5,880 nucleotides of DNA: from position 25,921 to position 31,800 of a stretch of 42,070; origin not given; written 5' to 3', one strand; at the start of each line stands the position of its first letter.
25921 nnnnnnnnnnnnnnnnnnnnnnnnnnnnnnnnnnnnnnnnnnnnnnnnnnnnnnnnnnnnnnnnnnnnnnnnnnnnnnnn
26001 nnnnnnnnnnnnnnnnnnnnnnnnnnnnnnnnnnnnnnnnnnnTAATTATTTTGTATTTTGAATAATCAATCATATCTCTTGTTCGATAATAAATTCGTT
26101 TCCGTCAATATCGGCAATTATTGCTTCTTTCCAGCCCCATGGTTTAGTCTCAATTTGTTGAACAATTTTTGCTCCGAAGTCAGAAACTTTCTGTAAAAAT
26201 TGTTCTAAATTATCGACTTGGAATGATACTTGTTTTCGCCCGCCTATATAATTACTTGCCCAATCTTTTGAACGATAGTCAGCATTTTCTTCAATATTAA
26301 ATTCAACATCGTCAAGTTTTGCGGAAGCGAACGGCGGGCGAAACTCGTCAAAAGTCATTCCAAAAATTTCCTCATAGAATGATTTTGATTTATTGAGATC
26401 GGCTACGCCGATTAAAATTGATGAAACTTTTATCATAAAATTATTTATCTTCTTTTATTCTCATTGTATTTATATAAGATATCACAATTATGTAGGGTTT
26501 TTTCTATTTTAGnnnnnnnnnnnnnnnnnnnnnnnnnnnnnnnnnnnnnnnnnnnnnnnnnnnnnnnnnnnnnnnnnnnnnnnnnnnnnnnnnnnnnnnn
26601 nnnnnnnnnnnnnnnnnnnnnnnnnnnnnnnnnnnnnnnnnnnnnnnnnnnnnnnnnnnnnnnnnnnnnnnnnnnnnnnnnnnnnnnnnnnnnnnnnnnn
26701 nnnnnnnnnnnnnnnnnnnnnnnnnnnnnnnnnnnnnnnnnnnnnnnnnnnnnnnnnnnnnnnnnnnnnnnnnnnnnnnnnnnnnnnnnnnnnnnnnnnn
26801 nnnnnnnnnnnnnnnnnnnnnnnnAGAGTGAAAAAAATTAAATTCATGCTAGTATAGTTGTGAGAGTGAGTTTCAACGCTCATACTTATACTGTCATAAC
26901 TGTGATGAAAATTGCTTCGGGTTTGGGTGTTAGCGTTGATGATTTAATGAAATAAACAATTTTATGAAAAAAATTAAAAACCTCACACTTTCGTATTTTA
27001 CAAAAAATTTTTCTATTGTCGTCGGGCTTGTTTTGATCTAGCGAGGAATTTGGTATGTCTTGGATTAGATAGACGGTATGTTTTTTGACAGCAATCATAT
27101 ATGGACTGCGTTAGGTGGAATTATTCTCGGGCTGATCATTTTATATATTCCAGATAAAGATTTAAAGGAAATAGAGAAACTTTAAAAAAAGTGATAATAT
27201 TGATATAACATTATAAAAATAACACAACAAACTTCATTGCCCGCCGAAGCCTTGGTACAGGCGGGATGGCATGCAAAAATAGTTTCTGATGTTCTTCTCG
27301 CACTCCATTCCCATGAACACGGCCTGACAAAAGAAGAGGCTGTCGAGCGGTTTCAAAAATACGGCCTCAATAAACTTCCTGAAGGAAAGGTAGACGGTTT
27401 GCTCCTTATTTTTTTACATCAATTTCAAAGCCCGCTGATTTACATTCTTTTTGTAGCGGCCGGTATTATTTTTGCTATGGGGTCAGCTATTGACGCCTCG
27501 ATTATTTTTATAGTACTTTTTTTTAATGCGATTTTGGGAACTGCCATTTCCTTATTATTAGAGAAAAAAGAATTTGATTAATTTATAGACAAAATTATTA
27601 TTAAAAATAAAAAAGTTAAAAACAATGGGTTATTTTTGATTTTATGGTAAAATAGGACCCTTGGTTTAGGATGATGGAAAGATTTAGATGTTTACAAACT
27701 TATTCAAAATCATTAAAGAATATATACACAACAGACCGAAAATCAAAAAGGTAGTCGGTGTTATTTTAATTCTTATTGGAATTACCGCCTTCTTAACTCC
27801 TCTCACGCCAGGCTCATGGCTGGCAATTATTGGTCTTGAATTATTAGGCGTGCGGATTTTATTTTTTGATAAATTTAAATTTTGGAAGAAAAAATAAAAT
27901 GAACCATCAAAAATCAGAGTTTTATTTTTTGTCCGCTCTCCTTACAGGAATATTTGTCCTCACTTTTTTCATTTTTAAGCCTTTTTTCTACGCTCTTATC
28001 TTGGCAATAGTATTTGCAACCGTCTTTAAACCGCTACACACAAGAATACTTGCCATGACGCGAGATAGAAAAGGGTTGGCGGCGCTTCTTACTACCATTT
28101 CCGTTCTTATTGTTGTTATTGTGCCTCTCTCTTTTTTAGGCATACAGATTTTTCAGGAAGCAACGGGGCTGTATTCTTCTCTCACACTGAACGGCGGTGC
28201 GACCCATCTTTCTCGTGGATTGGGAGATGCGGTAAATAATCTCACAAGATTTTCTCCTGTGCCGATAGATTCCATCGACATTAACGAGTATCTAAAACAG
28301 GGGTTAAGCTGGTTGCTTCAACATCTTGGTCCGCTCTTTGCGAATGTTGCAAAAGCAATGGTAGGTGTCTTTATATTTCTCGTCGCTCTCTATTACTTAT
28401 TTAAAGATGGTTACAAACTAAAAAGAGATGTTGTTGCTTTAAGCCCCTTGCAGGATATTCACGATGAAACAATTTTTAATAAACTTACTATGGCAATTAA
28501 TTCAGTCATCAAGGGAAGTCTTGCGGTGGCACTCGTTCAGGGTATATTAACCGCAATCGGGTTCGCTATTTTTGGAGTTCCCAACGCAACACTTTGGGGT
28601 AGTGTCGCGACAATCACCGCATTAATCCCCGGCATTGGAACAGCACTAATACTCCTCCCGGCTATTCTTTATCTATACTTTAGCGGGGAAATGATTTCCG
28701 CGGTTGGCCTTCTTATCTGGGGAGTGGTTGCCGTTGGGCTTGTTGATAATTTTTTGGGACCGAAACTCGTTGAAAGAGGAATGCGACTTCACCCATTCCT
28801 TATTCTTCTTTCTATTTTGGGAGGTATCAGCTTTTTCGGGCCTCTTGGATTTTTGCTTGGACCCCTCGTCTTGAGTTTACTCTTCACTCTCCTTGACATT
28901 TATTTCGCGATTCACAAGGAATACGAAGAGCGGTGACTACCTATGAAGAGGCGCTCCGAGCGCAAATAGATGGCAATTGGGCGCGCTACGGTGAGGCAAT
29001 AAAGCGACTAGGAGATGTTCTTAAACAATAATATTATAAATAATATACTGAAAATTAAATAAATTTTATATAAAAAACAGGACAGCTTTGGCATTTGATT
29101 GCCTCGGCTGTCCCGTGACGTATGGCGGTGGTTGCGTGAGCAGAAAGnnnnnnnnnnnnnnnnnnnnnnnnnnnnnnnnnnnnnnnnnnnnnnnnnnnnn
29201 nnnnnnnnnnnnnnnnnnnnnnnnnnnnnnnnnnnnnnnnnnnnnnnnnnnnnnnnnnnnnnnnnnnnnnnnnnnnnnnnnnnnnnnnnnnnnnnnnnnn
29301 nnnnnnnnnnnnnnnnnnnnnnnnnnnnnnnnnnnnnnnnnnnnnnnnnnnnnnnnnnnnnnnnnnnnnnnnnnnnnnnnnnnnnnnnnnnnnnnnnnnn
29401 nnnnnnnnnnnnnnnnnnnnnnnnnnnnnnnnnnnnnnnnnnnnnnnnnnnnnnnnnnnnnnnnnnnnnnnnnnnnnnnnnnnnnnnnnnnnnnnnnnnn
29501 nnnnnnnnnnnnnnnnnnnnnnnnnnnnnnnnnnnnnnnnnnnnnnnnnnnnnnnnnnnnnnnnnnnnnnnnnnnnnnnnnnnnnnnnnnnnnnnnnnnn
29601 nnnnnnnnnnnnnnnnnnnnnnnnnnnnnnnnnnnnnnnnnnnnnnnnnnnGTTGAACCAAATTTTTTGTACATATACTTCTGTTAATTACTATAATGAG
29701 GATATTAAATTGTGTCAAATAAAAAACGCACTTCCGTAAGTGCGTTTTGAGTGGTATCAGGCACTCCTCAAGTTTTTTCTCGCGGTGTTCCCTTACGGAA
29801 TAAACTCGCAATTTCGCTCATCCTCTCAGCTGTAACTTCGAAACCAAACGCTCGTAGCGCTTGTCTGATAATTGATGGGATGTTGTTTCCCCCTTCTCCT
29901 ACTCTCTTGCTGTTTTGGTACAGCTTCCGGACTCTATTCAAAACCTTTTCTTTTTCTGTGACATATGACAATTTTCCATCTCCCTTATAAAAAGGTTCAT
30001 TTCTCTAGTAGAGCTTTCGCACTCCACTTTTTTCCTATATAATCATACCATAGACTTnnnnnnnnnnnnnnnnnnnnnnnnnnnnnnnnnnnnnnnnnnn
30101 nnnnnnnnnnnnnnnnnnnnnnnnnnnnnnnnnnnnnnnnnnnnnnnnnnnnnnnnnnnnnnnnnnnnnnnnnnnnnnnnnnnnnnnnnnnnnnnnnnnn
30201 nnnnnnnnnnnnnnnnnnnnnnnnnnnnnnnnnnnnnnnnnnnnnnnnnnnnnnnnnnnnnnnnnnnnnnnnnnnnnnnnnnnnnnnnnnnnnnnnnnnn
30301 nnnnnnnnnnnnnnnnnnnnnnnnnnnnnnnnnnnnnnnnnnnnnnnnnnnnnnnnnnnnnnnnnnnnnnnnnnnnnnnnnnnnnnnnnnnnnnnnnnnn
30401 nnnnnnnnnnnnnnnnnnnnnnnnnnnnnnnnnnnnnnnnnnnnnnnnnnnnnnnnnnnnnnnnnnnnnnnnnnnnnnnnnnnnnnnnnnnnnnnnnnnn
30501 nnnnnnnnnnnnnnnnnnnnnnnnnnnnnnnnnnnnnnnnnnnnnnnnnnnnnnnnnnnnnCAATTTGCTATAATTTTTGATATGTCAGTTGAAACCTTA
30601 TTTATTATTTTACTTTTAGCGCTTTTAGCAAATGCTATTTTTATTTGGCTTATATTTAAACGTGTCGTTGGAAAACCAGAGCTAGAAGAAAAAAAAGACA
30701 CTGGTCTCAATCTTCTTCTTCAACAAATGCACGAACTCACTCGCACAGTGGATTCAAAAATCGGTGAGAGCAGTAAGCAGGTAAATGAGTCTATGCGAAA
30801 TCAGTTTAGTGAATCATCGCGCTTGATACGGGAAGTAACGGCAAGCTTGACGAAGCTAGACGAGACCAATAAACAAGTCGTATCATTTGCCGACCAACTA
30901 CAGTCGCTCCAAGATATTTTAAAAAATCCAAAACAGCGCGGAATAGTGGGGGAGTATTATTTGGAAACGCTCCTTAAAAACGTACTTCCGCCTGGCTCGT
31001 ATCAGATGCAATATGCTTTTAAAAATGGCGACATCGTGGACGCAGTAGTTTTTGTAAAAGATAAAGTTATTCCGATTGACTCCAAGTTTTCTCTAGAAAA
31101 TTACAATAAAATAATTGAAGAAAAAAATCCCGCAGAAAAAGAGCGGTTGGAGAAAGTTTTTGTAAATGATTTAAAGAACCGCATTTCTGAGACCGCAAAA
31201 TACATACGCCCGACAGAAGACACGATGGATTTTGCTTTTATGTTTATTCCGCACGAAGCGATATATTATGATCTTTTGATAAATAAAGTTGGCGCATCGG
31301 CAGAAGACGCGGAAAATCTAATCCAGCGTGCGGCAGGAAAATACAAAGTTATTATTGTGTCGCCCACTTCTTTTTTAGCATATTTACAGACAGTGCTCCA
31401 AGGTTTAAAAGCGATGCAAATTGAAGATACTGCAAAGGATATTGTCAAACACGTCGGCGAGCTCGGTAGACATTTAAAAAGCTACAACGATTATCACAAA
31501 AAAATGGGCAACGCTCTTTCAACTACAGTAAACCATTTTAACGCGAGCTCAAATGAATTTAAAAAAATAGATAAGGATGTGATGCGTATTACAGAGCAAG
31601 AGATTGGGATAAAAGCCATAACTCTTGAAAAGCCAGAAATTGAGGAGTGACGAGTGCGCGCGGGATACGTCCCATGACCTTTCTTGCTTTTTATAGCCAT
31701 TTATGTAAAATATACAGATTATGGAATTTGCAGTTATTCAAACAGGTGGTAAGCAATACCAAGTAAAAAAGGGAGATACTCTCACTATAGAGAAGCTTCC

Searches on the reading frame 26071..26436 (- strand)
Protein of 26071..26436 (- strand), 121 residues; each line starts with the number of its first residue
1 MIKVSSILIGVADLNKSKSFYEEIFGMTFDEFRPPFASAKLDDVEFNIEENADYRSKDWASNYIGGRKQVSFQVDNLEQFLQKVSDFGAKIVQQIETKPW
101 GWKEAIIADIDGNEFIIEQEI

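Call 86: search_protein_families(library=pfam, proteins=[window:26071-26436:-], max_evalue=0.001)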
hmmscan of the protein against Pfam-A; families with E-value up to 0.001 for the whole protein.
window:26071-26436:- (121 aa): 4 families
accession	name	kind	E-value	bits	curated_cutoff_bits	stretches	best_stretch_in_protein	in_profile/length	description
PF00903.31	Glyoxalase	-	1.5e-11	45.2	20.6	1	5-115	3-119/121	Glyoxalase/Bleomycin resistance protein/Dioxygenase superfamily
PF12681.13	Glyoxalase_2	-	2.3e-10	40.9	30.1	1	6-114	3-110/118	Glyoxalase-like domain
PF18029.7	Glyoxalase_6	-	0.0002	22.4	23.6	1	7-116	2-104/106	Glyoxalase-like domain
PF22677.2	Ble-like_N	-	0.00026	21.1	24.5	1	8-33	6-31/41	Bleomycin resistance protein-like N-terminal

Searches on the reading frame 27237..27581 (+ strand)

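Call 86: search_protein_families(library=pfam, proteins=[window:27237-27581:+], max_evalue=0.001)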
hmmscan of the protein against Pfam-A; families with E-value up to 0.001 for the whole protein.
window:27237-27581:+ (114 aa): 1 family
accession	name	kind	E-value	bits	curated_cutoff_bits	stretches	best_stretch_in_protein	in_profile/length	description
PF00690.31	Cation_ATPase_N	-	4e-19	68.5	20.4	1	11-77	1-68/69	Cation transporter/ATPase, N-terminus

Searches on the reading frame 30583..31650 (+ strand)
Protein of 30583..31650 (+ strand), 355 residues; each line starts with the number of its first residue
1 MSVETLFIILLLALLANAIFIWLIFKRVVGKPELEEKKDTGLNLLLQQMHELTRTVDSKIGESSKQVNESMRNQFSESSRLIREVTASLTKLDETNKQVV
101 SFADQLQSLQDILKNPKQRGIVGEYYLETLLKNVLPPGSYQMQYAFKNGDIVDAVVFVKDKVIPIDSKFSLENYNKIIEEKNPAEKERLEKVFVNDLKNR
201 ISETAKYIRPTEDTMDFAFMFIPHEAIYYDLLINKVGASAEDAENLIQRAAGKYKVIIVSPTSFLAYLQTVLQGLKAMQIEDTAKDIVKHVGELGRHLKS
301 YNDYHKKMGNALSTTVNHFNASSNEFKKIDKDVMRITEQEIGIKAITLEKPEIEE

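Call 86: search_protein_families(library=pfam, proteins=[window:30583-31650:+], max_evalue=0.001)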
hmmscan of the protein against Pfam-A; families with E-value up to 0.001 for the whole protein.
window:30583-31650:+ (355 aa): 1 family
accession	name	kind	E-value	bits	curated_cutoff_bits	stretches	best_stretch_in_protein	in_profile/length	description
PF02646.22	RmuC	-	9.3e-51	173.1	26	1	47-336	1-281/291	RmuC family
